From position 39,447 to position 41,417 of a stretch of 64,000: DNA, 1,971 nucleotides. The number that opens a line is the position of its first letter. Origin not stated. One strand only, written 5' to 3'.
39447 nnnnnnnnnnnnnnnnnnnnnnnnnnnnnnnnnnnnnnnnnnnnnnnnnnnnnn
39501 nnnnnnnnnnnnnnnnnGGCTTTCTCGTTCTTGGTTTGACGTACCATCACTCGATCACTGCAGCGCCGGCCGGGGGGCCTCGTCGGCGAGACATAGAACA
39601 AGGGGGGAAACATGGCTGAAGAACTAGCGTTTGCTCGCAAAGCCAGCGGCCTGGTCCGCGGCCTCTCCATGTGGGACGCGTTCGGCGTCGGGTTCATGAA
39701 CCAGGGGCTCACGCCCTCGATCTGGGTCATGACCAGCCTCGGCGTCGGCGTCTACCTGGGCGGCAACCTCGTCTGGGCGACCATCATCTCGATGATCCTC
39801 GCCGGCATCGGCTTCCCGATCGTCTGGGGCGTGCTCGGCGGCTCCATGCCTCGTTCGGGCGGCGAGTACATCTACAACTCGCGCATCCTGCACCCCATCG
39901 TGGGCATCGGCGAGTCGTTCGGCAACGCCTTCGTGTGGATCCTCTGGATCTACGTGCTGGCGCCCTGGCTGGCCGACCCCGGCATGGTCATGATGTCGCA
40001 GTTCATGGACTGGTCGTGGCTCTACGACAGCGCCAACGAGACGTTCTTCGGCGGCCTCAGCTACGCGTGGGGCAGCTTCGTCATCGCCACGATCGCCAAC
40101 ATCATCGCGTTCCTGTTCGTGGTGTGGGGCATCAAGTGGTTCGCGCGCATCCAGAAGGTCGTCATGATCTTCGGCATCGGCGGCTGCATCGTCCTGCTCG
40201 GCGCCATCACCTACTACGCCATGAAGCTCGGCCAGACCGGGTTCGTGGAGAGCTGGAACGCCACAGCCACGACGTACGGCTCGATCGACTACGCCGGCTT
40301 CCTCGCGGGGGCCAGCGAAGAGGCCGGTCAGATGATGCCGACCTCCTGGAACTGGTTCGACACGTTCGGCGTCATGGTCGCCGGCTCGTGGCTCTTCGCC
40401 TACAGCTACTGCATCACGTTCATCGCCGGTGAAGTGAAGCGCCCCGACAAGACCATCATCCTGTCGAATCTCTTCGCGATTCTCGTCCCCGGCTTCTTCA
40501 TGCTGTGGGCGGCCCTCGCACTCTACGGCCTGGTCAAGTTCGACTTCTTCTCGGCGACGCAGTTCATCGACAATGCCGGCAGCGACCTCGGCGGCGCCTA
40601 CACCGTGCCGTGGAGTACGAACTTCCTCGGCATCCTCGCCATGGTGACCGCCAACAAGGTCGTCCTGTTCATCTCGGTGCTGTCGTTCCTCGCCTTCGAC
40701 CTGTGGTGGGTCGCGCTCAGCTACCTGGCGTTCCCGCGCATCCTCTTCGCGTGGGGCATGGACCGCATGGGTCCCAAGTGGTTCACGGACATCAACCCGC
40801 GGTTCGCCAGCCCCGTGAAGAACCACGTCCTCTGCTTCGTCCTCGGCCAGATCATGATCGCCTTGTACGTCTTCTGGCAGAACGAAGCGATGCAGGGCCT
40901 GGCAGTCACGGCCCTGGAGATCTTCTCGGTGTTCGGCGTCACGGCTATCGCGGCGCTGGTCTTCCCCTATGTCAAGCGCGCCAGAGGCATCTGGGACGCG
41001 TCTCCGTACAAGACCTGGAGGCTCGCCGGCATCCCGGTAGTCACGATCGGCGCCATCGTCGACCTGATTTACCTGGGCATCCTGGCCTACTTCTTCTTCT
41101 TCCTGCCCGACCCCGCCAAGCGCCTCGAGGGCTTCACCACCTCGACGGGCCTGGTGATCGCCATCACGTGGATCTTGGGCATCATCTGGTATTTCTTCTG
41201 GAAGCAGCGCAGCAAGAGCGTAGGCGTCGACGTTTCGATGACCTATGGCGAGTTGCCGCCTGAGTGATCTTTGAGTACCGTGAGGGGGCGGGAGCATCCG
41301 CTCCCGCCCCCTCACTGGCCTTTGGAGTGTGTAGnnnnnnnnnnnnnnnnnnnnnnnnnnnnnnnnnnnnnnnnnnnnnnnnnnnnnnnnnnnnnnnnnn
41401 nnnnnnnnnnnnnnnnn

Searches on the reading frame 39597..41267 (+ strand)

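Call 49: search_protein_families(library=pfam, proteins=[window:39597-41267:+])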
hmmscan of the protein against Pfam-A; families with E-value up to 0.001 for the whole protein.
window:39597-41267:+ (556 aa): 2 families
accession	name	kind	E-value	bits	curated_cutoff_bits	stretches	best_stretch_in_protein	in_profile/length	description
PF13520.12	AA_permease_2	-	7.2e-15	55.3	27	1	23-516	1-414/427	Amino acid permease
PF00324.27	AA_permease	-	1.3e-09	37.7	24.6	1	37-538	8-464/470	Amino acid permease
